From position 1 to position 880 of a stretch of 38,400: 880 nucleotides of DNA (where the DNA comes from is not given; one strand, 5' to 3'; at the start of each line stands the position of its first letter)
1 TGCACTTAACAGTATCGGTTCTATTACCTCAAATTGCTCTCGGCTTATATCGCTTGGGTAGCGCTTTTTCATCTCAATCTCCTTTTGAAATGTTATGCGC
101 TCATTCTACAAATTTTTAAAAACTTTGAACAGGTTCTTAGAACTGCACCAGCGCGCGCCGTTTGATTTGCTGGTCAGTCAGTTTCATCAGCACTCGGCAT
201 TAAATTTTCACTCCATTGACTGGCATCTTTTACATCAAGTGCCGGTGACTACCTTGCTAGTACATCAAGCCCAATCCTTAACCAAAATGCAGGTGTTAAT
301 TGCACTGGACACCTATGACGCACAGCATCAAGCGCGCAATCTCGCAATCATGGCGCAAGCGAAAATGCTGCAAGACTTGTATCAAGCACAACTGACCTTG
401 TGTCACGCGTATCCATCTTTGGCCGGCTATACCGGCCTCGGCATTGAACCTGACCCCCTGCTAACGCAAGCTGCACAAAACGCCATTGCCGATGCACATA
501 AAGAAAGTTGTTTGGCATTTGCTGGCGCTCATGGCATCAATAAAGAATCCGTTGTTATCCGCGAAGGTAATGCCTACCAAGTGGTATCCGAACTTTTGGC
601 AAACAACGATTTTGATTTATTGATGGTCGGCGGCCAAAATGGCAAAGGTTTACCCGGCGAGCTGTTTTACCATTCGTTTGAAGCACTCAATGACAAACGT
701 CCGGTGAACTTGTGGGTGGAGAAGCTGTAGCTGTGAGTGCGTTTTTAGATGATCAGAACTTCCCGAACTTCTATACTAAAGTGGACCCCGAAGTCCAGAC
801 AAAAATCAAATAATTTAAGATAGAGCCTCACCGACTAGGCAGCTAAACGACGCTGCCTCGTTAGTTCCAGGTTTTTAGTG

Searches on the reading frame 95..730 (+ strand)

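Call 89: search_protein_families(library=pfam, proteins=[window:95-730:+], max_evalue=0.00001)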
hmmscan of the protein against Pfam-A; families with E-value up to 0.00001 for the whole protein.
window:95-730:+ (211 aa): 1 family
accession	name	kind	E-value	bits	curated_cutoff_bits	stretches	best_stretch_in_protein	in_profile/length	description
PF00582.32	Usp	-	2.1e-08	35.2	24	1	67-182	5-113/141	Universal stress protein family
